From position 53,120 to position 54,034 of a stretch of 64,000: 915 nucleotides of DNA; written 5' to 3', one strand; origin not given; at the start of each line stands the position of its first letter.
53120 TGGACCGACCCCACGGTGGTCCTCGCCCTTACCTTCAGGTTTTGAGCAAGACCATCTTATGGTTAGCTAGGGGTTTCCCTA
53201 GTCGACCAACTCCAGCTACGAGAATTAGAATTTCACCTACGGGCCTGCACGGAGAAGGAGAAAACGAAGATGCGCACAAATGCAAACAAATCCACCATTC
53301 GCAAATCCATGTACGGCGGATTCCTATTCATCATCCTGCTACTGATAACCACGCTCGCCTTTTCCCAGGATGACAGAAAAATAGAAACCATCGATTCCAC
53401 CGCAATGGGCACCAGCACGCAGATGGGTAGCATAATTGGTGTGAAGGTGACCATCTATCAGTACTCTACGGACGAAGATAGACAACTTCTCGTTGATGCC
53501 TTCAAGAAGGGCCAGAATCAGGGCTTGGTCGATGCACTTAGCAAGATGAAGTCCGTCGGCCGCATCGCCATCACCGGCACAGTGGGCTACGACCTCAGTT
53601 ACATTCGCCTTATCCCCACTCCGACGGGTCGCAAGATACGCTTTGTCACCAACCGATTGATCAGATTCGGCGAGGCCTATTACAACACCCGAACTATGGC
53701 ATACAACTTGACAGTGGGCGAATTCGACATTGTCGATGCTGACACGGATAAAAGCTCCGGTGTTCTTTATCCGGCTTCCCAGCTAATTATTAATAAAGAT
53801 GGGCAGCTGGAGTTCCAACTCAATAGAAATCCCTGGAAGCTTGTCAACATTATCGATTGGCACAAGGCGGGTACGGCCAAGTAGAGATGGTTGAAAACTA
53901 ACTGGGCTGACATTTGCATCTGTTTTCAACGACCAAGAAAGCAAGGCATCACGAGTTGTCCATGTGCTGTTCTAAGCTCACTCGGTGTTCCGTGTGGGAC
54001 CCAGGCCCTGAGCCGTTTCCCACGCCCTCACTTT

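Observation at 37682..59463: Genes behind the motif look like one physiological regulon (fermentation, energy reserve, envelope, amide-N scavenging)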

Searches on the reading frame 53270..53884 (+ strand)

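Call 7: search_protein_families(library=pfam, proteins=[window:53270-53884:+])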
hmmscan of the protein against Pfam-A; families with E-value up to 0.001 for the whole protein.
window:53270-53884:+ (204 aa): 0 families

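Call 26: search_protein_families(library=pfam, proteins=[window:53270-53884:+], max_evalue=0.1)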
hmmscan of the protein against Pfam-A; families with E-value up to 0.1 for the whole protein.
window:53270-53884:+ (204 aa): 1 family
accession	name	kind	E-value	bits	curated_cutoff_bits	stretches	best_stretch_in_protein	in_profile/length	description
PF01819.22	Levi_coat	-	0.023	15.1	25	1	50-80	84-114/132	Levivirus coat protein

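Call 66: search_protein_families(library=ncbifam, proteins=[window:53270-53884:+], max_evalue=0.00001)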
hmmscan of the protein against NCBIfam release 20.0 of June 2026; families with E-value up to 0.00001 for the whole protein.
window:53270-53884:+ (204 aa): 0 families
